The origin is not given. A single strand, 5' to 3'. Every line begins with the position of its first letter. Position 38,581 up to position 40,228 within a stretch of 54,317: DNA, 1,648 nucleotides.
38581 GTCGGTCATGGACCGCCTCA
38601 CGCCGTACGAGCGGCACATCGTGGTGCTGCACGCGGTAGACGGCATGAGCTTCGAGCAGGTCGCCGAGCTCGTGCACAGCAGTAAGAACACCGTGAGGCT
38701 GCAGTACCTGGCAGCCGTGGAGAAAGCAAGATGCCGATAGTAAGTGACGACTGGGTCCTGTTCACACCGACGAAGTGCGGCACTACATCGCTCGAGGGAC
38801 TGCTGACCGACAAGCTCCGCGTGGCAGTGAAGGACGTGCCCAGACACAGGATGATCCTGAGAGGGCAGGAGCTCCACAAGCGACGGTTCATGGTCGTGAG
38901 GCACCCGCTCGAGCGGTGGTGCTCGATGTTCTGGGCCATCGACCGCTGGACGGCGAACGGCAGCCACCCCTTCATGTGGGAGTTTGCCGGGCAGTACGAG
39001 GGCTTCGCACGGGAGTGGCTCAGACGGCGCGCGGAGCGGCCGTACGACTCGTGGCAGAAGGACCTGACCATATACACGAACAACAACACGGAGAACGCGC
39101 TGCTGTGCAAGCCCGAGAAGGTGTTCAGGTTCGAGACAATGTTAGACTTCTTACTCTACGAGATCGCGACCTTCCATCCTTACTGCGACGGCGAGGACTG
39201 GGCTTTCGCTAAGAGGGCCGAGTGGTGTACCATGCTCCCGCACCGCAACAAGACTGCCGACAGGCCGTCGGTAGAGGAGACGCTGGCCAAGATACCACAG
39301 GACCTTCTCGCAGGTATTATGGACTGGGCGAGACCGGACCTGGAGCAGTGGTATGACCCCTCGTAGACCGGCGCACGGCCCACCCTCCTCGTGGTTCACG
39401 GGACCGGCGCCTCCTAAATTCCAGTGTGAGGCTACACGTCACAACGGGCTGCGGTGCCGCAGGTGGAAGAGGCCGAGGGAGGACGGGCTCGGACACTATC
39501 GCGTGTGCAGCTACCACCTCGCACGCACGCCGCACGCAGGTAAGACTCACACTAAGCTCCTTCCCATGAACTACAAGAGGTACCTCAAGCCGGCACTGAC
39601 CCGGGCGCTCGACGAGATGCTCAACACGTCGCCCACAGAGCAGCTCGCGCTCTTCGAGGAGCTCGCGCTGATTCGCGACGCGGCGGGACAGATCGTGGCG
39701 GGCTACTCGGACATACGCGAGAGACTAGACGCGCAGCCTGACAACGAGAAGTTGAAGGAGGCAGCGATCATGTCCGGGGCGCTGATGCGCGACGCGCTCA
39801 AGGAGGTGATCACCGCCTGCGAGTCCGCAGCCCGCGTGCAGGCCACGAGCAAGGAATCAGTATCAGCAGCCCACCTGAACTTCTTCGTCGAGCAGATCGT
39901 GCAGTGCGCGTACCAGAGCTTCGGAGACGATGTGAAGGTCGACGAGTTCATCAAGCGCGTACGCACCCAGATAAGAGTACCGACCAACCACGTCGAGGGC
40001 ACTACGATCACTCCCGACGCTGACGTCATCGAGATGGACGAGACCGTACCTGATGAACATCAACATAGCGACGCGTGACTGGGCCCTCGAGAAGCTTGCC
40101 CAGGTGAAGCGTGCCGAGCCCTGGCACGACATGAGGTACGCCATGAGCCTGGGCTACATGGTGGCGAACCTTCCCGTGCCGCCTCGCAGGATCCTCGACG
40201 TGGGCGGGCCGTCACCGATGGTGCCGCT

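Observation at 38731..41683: Second sulfotransferase plus SAM methyltransferase and GT-like gene: a tailoring set between the sigma factor and the packaging genes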

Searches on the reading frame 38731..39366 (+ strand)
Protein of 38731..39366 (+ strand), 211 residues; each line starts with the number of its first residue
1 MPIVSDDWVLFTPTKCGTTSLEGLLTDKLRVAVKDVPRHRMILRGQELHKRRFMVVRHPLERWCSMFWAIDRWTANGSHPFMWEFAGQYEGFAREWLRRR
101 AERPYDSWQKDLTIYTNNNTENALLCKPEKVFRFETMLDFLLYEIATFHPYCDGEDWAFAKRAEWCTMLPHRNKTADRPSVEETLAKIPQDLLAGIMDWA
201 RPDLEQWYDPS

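Call 3: search_protein_families(library=pfam, proteins=[window:38731-39366:+], max_evalue=1)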
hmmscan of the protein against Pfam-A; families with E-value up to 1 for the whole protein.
window:38731-39366:+ (211 aa): 1 family
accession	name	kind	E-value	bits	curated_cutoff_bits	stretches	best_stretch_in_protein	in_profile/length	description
PF03567.20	Sulfotransfer_2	-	0.13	12.8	22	1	49-138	80-183/252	Sulfotransferase family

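Call 7: search_protein_families(library=phrogs, proteins=[window:38731-39366:+], max_evalue=0.1)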
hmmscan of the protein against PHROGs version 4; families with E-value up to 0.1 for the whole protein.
window:38731-39366:+ (211 aa): 0 families

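Call 8: find_homologous_proteins(query=window:38731-39366:+, max_evalue=0.001)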
Query window:38731-39366:+ (211 aa): 3 proteins with E <= 0.001 among 142 candidates.
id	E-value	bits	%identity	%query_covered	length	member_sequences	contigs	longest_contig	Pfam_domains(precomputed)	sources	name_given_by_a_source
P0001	2.9e-86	307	100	62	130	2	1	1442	-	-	-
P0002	4.3e-38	149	58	55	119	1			-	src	-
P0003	3.2e-33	133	42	97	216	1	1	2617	-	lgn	-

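Call 9: search_solved_structures(query=window:38731-39366:+, max_evalue=10, show_alignments=2)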
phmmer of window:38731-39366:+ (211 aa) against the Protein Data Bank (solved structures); distinct sequences matched with E-value up to 10: 0.

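Call 16: find_encoding_contigs(protein=P0003, flank=10000)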
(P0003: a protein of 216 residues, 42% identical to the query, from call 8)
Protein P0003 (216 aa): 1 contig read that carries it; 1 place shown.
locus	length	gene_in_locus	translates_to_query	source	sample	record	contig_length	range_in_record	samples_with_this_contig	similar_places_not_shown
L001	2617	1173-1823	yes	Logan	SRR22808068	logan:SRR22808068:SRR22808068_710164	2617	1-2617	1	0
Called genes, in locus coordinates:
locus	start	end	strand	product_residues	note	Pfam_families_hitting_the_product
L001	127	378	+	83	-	-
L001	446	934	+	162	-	PF08281:Sigma70_r4_2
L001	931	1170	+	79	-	PF02599:CsrA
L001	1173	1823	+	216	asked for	-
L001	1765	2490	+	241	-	-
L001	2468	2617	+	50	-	?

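Call 24: predict_structure(alignment_id=A2)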
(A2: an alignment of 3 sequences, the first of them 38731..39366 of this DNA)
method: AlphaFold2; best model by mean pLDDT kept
length: 211 residues; sequences in the alignment: 3
mean_pLDDT: 46.7   pTM: 0.44
mean pLDDT of the five models: 46.7, 41.4, 41.1, 39.4, 38.5
residues with pLDDT >= 90: 0; 70-90: 26; 50-70: 48; < 50: 137
segments of 3 or more residues with pLDDT < 50: 1-56, 77-81, 105-173, 206-211
pLDDT, mean of each block of 10 residues (from residue 1): 27 31 26 28 31 43 63 52 61 68 48 42 42 42 43 37 34 58 81 76 50 32
secondary structure, 60 per line:
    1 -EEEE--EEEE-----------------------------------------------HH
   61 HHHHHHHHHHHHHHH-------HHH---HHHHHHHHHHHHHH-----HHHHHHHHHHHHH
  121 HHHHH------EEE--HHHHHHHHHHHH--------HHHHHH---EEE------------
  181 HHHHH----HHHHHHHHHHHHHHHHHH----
elements in order: E2-5 E8-11 H59-75 H89-102 H108-125 E132-134 H137-148 H157-162 E166-168 H181-185 H190-207
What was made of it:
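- On PAPS-dependent sulfotransferase superfamily (Sulfotransfer_1/2/3): Its spatial position could not be checked because the model was poor (call 24). AF2 with a 3-sequence alignment gave pLDDT 46.7 (call 24).
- The window's sulfotransferase fails Pfam's threshold on its own, and its AF2 model was poor (pLDDT 47, call 24).
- Tried and rejected: AF2 of the 211-aa protein with a 3-sequence alignment gave an unusable model (pLDDT 47, call 24).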

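Call 25: search_protein_representatives(alignment_id=A2)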
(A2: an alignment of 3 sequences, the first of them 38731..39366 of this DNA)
Query: 3 sequences, 229 profile positions. Proteins with E-value up to 0.001 (for the whole library): 81; up to 1e-10: 25; up to 1e-30: 3. The best 81 are listed.
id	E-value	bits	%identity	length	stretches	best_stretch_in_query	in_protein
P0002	3.0e-67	243.1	-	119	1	1-119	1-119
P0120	5.1e-56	206.4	-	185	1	1-213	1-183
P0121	7.1e-47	176.5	-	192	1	3-213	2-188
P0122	2.3e-26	109.4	-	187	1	3-211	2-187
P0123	6.7e-26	107.9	-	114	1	86-211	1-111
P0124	9.0e-21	91.1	-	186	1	3-213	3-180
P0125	7.9e-20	88.0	-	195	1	3-214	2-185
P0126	9.3e-20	87.8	-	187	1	3-211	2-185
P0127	3.3e-18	82.7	-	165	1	30-209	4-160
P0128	4.0e-17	79.1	-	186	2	7-141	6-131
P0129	6.2e-17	78.5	-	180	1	3-211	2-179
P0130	1.7e-16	77.1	-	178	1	11-211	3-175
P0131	3.3e-16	76.1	-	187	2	4-141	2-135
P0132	1.1e-15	74.4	-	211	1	7-209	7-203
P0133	4.7e-15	72.3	-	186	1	3-212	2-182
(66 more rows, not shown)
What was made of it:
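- Checked: An exhaustive HMMER search found 81 relatives of ~170-230 aa (call 25).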

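Call 27: search_protein_families(library=pfam, alignment_id=A4, max_evalue=0.01)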
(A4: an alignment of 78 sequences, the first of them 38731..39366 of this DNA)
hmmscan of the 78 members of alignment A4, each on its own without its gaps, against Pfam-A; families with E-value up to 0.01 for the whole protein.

A. member 1, window:38731-39366:+ (211 aa): 0 families

B. families by the number of members that match (of 78 scanned): 7 families
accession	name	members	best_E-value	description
PF03567.20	Sulfotransfer_2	34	2.1e-11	Sulfotransferase family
PF00685.33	Sulfotransfer_1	20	1.3e-05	Sulfotransferase domain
PF09573.16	RE_TaqI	1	7.7e-05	TaqI restriction endonuclease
PF08823.16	PG_binding_2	1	0.0024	Putative peptidoglycan binding domain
PF13724.11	DNA_binding_2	1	0.0041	DNA-binding domain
PF13577.12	SnoaL_4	1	0.0063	SnoaL-like domain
PF24719.1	Imm33-like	1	0.0079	Imm33-like domain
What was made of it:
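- Checked: 34 of 78 members hit Sulfotransfer_2 (best 2e-11) and 20 hit Sulfotransfer_1 (call 27).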

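Call 28: search_solved_structures(query=A4, max_evalue=10, show_alignments=3)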
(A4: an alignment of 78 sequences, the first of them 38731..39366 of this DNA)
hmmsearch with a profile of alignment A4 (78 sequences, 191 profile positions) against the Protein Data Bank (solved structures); distinct sequences matched with E-value up to 10: 39.
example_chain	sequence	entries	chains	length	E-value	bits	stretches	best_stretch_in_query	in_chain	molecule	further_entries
3rnl_A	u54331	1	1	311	8.9e-07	32.5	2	48-125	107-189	Sulfotransferase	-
8k9y_A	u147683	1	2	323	0.00011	25.7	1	49-91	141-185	Cytosolic sulfotransferase 16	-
1zd1_A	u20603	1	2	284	0.00012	25.6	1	48-136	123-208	Sulfotransferase 4A1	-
5x2b_D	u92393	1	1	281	0.00029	24.3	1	46-111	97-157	Sulfotransferase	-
5x2b_F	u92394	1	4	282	0.00029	24.3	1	46-111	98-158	Sulfotransferase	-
5x2b_C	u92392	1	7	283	0.00029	24.3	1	46-111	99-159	Sulfotransferase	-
1q44_A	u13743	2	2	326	0.00054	23.4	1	48-92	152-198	Steroid Sulfotransferase | Flavonol sulfotransferase-like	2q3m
5mek_A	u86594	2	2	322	0.001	22.6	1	50-92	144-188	Cytosolic sulfotransferase 18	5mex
9m0l_A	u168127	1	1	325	0.001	22.5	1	50-92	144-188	Cytosolic sulfotransferase 18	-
2qp4_A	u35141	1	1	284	0.0013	22.2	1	49-96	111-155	Bile salt sulfotransferase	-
1j99_A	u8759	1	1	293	0.0016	21.9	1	49-96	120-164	ALCOHOL SULFOTRANSFERASE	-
1efh_A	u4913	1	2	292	0.0017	21.8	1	49-96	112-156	HYDROXYSTEROID SULFOTRANSFERASE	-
3f3y_A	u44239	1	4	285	0.0018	21.8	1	49-96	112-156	Bile salt sulfotransferase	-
4ifb_A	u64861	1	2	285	0.0018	21.8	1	49-96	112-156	Bile salt sulfotransferase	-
1ov4_A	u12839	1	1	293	0.002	21.6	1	49-96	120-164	Alcohol sulfotransferase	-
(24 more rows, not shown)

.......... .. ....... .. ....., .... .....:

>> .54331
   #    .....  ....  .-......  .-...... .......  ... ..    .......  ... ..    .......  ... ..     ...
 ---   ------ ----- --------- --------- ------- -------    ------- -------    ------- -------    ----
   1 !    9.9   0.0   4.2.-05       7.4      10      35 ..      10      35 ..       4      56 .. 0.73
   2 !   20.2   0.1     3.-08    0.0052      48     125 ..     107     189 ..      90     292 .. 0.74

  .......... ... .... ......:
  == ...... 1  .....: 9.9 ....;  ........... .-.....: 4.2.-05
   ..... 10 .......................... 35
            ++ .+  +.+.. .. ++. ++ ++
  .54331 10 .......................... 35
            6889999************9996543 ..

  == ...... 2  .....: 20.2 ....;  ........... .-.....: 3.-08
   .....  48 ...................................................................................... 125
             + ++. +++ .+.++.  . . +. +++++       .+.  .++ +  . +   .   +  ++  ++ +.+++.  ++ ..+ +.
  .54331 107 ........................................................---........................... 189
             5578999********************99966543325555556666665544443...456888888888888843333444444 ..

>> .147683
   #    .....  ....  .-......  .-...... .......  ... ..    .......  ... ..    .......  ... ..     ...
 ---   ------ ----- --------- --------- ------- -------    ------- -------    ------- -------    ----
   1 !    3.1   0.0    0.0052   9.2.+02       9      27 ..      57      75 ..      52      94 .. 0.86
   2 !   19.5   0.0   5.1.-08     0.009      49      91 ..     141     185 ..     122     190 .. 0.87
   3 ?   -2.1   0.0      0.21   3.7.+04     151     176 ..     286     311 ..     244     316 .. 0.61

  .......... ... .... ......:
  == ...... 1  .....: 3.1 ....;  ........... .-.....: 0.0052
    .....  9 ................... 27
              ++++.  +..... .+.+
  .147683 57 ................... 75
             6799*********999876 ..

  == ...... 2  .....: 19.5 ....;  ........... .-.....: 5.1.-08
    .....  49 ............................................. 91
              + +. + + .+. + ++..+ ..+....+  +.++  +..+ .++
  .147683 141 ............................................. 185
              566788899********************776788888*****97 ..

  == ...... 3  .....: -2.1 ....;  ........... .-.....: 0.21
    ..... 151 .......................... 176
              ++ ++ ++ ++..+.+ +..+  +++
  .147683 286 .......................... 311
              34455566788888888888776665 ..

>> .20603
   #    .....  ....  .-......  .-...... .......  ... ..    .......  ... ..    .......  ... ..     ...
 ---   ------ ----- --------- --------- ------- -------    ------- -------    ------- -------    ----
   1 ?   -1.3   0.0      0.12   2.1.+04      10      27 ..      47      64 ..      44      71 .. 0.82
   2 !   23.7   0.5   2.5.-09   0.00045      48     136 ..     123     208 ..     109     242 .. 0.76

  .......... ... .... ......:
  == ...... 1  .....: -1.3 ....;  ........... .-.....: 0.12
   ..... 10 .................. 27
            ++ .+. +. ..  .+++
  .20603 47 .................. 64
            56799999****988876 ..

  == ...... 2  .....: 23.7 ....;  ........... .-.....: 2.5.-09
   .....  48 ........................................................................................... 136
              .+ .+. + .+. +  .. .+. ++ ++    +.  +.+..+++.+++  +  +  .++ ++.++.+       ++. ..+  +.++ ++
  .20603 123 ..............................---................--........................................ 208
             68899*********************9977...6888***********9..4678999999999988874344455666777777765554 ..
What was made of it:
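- On PAPS-dependent sulfotransferase superfamily (Sulfotransfer_1/2/3): The motif aligns to the same motif in several solved sulfotransferases (call 28). However, 34 of 78 relatives match Sulfotransfer_2 at E<=0.01 (call 27), and the family profile hits solved sulfotransferases at 9e-7 (call 28).
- Checked: The family profile hits solved sulfotransferases (3rnl 9e-7, SULTs, HS 2-OST), with both PAPS-binding motifs aligned (call 28).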

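Call 61: search_protein_families(library=ncbifam, proteins=[window:38731-39366:+], max_evalue=0.1)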
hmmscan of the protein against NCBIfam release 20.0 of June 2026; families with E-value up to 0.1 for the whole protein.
window:38731-39366:+ (211 aa): 0 families

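Call 75: search_dna_similar(query=window:38731-39366:+, collection=phages, mode=protein, max_evalue=0.01, max_rows=12)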
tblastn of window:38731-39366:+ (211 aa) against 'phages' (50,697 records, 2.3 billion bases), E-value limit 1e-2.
No match.

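Call 93: find_encoding_contigs(protein=P0120, flank=8000, max_places=2)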
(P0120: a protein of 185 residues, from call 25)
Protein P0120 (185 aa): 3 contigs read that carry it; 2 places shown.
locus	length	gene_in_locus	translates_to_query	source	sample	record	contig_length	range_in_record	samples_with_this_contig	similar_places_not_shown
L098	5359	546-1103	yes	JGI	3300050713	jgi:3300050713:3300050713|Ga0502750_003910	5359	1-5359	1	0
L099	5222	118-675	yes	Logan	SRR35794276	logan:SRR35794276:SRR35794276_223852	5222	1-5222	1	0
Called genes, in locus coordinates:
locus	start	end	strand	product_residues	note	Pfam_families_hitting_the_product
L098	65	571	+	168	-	-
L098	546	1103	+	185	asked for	-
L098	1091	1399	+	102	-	-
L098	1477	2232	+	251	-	-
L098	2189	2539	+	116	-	-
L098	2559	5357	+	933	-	?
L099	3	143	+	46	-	?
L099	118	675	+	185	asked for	-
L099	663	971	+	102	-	-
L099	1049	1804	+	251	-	-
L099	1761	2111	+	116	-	-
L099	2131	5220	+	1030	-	?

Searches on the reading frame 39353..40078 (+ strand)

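Call 3: search_protein_families(library=pfam, proteins=[window:39353-40078:+], max_evalue=1)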
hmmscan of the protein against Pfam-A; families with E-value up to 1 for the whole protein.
window:39353-40078:+ (241 aa): 1 family
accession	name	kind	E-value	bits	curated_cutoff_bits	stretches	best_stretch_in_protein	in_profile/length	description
PF05553.16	DUF761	-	0.18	11.8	22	1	193-208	5-20/36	Cotton fibre expressed protein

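Call 7: search_protein_families(library=phrogs, proteins=[window:39353-40078:+], max_evalue=0.1)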
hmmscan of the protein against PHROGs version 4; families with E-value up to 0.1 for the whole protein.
window:39353-40078:+ (241 aa): 0 families

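Call 61: search_protein_families(library=ncbifam, proteins=[window:39353-40078:+], max_evalue=0.1)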
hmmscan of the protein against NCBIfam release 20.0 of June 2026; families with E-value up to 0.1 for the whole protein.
window:39353-40078:+ (241 aa): 0 families
